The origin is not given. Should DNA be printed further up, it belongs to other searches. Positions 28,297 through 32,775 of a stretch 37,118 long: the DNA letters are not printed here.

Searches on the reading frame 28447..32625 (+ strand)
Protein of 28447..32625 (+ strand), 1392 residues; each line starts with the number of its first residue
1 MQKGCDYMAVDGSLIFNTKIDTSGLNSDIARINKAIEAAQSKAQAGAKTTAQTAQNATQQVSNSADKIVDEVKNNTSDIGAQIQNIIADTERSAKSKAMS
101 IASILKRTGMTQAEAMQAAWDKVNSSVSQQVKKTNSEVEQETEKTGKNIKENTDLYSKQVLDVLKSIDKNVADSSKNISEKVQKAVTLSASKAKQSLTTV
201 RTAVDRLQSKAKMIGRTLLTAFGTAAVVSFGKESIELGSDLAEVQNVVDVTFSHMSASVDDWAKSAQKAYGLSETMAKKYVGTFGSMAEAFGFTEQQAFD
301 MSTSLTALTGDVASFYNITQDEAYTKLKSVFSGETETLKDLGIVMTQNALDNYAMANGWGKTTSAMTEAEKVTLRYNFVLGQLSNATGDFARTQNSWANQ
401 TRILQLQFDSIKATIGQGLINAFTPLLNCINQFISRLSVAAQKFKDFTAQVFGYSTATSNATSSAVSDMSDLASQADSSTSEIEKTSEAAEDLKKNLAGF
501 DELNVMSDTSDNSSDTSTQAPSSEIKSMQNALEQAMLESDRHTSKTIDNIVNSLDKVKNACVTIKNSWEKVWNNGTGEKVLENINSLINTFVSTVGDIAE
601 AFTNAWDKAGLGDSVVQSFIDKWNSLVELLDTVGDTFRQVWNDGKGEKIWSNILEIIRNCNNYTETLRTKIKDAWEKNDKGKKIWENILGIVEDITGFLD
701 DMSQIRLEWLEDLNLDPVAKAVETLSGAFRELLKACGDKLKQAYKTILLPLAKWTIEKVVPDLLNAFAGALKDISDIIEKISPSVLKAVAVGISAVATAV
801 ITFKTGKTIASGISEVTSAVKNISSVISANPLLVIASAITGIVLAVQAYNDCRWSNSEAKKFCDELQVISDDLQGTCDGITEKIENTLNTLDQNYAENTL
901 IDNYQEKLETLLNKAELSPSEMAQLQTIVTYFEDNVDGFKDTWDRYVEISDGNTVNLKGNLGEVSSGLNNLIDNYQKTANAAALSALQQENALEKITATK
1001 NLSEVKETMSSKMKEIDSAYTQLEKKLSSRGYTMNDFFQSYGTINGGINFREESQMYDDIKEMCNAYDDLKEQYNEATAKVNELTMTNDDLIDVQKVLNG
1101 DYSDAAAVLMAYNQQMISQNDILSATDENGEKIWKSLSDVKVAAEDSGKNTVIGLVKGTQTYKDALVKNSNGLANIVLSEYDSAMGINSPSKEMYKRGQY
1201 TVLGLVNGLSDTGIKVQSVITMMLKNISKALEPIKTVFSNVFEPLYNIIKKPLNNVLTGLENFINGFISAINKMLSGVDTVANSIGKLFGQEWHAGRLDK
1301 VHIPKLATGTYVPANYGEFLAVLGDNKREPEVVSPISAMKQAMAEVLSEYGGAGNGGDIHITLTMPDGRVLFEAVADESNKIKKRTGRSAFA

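Call 45: search_protein_families(library=phrogs, proteins=[window:28447-32625:+], max_evalue=0.00001)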
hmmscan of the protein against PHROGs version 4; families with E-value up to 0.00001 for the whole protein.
window:28447-32625:+ (1392 aa): 12 families
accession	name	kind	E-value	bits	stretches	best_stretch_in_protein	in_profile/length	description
phrog_1535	-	tail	4.3e-148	496.4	1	9-1390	2-1148/1152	tail length tape measure protein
phrog_28918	-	unknown function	7.1e-40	137.6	1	277-629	77-439/1445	-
phrog_1204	-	tail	4.5e-23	82.1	3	927-1212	1165-1359/1483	tail protein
phrog_1272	-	tail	5e-20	71.9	3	1146-1232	1440-1527/1606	tail length tape measure protein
phrog_167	-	tail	6.4e-17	61.6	2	1186-1329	903-1051/1555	tail length tape measure protein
phrog_37543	-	unknown function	8.7e-16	58.6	1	623-895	261-521/622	-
phrog_5493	-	tail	1.5e-11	44.4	0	170-1236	390-1036/1102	tail length tape measure protein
phrog_4200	-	tail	1.8e-11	44.3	1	567-1024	242-654/732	tail length tape measure protein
phrog_4372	-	tail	6.3e-08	31.5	1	735-1231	1154-1561/1681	tail length tape measure protein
phrog_31409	-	tail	7.9e-08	32.7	1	166-498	10-341/365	tail length tape measure protein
phrog_1686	-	tail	1.5e-06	27.4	1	1079-1239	978-1147/1224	tail length tape measure protein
phrog_58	-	tail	9.4e-06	25.2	0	18-656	181-892/1544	tail length tape measure protein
